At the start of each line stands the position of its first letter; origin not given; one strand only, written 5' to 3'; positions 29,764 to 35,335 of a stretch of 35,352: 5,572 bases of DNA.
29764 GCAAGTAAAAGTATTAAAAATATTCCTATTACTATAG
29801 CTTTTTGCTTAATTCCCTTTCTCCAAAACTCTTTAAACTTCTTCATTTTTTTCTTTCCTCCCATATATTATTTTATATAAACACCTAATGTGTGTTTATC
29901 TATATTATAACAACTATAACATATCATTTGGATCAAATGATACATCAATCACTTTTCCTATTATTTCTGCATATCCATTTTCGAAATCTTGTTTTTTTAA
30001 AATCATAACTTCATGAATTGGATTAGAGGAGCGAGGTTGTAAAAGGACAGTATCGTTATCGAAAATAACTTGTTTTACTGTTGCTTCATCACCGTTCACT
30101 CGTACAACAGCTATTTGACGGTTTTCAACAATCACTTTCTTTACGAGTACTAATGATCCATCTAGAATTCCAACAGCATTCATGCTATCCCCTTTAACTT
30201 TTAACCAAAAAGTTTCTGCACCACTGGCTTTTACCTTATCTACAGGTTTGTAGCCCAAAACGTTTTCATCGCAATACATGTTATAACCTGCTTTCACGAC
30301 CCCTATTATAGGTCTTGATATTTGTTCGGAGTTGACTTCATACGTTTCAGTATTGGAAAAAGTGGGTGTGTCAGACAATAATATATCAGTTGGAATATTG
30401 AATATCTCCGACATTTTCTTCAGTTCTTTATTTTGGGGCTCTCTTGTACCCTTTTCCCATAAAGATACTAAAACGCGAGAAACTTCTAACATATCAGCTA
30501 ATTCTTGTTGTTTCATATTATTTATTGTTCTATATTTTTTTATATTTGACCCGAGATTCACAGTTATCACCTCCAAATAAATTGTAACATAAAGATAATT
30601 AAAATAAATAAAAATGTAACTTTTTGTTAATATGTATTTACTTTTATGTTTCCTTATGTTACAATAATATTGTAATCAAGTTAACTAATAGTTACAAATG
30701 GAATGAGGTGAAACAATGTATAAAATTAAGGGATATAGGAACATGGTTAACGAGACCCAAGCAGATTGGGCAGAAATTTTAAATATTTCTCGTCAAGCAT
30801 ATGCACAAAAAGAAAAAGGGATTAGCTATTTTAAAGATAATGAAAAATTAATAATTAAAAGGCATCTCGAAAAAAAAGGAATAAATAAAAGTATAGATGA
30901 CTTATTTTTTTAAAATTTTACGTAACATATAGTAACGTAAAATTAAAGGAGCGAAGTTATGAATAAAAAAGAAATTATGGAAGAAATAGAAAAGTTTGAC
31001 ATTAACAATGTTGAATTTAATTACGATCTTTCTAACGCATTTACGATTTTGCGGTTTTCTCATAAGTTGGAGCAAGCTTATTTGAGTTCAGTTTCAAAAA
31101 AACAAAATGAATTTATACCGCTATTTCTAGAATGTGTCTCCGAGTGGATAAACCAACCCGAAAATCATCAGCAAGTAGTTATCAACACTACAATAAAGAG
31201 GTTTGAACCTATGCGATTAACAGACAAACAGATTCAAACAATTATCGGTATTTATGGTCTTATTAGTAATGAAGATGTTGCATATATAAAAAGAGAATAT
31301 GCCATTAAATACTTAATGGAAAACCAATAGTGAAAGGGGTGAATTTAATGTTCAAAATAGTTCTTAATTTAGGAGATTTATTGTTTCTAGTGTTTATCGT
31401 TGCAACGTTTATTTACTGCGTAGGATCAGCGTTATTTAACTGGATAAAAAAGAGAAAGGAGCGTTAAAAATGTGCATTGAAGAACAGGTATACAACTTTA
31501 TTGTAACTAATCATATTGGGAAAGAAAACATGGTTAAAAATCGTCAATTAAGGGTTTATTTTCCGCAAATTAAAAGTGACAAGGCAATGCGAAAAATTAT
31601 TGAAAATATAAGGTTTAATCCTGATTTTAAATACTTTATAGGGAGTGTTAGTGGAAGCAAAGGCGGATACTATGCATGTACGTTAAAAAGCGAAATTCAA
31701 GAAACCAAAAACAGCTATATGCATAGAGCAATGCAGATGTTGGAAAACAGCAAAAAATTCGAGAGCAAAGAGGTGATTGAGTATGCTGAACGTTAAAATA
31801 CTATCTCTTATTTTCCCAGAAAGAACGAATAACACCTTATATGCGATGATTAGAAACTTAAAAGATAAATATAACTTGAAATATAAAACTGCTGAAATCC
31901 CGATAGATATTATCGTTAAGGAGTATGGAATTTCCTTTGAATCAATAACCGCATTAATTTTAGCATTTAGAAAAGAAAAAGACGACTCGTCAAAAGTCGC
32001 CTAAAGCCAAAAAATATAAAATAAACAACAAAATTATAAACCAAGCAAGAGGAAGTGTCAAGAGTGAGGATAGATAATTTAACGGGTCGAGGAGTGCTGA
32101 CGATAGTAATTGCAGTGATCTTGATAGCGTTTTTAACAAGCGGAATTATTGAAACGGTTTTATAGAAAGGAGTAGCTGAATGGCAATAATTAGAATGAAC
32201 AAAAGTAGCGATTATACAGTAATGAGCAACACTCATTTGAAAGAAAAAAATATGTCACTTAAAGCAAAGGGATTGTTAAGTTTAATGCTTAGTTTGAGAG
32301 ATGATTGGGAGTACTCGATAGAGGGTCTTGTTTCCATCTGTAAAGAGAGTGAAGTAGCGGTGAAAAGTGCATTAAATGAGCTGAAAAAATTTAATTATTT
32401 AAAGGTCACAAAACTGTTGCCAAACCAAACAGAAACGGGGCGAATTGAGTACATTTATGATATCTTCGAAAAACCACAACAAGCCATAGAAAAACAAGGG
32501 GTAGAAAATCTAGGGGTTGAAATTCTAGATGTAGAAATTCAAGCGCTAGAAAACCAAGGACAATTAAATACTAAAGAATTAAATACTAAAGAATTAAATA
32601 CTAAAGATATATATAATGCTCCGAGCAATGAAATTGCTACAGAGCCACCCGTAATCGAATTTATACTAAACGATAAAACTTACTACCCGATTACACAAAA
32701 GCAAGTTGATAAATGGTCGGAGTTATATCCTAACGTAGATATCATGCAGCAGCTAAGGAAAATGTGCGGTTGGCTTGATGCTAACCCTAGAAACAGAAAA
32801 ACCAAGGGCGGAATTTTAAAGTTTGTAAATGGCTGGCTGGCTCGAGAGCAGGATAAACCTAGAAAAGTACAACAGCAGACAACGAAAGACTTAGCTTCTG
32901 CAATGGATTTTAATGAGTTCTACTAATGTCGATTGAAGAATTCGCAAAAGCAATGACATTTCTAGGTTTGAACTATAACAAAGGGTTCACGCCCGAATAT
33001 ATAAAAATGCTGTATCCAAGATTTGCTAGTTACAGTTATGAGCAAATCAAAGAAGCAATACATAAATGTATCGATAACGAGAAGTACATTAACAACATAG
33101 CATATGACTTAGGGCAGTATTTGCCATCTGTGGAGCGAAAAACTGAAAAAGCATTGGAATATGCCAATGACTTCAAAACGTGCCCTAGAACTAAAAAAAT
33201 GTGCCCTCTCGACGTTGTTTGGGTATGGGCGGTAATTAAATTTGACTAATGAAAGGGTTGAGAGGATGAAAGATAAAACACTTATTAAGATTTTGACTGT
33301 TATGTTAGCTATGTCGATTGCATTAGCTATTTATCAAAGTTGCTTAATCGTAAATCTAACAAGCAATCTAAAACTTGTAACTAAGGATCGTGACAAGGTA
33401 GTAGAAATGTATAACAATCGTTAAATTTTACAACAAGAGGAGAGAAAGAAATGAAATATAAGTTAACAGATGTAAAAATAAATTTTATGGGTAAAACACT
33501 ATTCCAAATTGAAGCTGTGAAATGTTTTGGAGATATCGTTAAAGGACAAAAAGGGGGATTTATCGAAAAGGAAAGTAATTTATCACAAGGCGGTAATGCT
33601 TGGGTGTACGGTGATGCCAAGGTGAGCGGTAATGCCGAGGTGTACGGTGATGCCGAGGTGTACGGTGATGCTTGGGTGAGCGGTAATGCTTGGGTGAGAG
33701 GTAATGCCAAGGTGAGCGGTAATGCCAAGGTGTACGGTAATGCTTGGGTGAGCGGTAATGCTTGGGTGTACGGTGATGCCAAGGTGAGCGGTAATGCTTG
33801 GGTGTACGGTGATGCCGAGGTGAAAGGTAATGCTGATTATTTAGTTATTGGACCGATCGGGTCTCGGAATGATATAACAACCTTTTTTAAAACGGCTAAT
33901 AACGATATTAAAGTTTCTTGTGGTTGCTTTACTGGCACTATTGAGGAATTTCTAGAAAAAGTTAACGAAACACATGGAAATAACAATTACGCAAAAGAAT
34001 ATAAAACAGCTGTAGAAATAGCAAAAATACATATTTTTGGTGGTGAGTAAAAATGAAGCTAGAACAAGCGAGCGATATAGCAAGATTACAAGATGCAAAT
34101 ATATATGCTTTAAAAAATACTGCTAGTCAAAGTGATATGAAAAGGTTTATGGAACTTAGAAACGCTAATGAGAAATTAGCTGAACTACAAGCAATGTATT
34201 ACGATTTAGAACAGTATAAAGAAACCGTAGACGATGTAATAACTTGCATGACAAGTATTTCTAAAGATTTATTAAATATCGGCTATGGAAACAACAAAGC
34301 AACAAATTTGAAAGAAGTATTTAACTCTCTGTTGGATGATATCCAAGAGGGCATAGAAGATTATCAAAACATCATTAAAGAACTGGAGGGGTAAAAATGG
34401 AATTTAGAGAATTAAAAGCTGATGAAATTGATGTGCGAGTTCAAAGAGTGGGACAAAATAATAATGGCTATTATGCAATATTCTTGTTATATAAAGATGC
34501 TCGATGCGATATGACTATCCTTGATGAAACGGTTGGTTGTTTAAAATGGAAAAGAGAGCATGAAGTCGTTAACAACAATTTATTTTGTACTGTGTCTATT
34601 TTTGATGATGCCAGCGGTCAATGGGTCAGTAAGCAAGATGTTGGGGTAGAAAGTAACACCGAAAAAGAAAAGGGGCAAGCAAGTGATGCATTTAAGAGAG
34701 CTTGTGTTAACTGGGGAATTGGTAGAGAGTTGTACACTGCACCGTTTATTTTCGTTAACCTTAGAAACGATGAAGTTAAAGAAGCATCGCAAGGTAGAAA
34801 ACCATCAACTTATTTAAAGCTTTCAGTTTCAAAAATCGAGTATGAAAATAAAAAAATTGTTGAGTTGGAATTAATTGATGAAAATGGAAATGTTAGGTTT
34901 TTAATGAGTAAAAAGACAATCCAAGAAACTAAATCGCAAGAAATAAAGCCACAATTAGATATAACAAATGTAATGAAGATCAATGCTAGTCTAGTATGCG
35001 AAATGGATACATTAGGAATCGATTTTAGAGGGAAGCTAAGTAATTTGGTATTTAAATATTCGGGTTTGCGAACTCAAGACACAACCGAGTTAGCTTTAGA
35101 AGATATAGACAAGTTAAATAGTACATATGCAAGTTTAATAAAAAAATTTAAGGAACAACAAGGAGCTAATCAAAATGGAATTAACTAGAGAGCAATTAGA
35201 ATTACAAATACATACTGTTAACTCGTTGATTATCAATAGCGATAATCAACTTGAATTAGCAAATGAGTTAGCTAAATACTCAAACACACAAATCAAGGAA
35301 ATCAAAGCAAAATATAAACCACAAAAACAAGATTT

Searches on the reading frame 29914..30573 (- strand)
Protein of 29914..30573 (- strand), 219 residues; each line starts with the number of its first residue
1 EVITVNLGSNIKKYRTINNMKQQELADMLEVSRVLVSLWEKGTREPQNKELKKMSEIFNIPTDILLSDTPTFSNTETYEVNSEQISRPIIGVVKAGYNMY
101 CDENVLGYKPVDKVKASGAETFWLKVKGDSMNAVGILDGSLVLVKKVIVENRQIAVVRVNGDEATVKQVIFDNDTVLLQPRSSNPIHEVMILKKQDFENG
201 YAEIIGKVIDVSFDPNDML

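Call 75: search_protein_families(library=phrogs, proteins=[window:29914-30573:-], max_evalue=0.0001)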
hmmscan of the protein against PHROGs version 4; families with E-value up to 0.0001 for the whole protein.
window:29914-30573:- (219 aa): 17 families
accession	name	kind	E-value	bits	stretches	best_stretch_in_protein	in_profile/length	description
phrog_4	-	transcription regulation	9.1e-36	124.7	1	6-212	136-336/400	transcriptional repressor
phrog_8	-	transcription regulation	1.3e-13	52.1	1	6-78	76-148/346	transcriptional regulator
phrog_3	-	transcription regulation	2.5e-12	48.3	1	6-85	88-167/430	transcriptional repressor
phrog_2967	-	transcription regulation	6.9e-12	46.4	1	5-85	9-94/225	transcriptional regulator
phrog_2439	-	transcription regulation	1.3e-11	45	1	8-76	9-76/367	transcriptional regulator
phrog_8558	-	unknown function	9.3e-10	39.8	1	118-212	17-108/114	-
phrog_811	-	DNA, RNA and nucleotide metabolism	3.3e-09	37.4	1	114-206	41-126/140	UmuD-like protein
phrog_2104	-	unknown function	5e-08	34.1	1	9-61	42-94/103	-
phrog_2328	-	transcription regulation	5.1e-08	33.8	1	7-69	16-78/128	transcriptional repressor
phrog_6201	-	transcription regulation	2e-07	31.9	1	112-209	19-112/121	CI-like repressor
phrog_7241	-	transcription regulation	1.9e-06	28.9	1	9-66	64-121/122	transcriptional regulator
phrog_1124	-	transcription regulation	2.2e-06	28.3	1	5-61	7-62/177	transcriptional regulator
phrog_5823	-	transcription regulation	2.7e-06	27.8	1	5-76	5-77/404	transcriptional regulator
phrog_4836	-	transcription regulation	5e-06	27.2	1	4-80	73-149/194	CII-like regulator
phrog_1373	-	transcription regulation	4.8e-05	24.4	1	10-82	67-139/166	transcriptional regulator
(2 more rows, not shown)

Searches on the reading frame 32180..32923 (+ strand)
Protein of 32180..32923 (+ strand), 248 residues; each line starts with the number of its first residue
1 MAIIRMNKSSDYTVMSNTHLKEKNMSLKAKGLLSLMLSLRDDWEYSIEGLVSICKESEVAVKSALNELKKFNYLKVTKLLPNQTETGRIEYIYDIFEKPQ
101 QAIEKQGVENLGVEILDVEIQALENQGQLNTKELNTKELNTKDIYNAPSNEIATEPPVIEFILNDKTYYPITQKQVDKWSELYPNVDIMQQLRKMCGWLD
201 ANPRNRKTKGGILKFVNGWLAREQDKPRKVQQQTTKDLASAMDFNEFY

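Call 75: search_protein_families(library=phrogs, proteins=[window:32180-32923:+], max_evalue=0.0001)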
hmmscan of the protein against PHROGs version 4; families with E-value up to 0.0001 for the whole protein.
window:32180-32923:+ (248 aa): 11 families
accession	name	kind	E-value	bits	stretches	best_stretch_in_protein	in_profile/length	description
phrog_4707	-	DNA, RNA and nucleotide metabolism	5.3e-18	66.7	1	3-159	7-156/409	replication initiation protein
phrog_11718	-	unknown function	2.8e-15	57.6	1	1-105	1-105/105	-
phrog_428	-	DNA, RNA and nucleotide metabolism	1e-14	55.6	1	1-158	79-234/455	replication initiation protein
phrog_186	-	DNA, RNA and nucleotide metabolism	2.4e-14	54.8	1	1-202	11-216/308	DnaD-like helicase loader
phrog_1456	-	DNA, RNA and nucleotide metabolism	1.1e-12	48.7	1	3-137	4-125/365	DNA binding protein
phrog_23842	-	unknown function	3.1e-12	47.3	1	6-111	19-122/317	-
phrog_22134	-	unknown function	1.6e-11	45.5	1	16-102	3-88/262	-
phrog_27492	-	unknown function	2.5e-09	38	1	2-123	14-133/304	-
phrog_37920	-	DNA, RNA and nucleotide metabolism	6.1e-08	33.2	1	3-79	2-79/245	HTH DNA binding protein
phrog_270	-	DNA, RNA and nucleotide metabolism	3.3e-06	27.7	1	5-125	24-139/383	replication initiation protein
phrog_1032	-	DNA, RNA and nucleotide metabolism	5.9e-05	24.2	0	46-226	39-237/281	replication initiation protein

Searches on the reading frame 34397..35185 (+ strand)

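Call 75: search_protein_families(library=phrogs, proteins=[window:34397-35185:+], max_evalue=0.0001)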
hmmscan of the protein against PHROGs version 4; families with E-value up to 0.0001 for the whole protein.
window:34397-35185:+ (263 aa): 3 families
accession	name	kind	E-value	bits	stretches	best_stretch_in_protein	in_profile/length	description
phrog_14970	-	unknown function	5.1e-77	260.2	1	2-223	5-214/230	-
phrog_1097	-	DNA, RNA and nucleotide metabolism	4.5e-24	86.7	1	7-130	12-136/251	Erf-like ssDNA annealing protein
phrog_20575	-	unknown function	2.3e-06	28.5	1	7-82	11-87/91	-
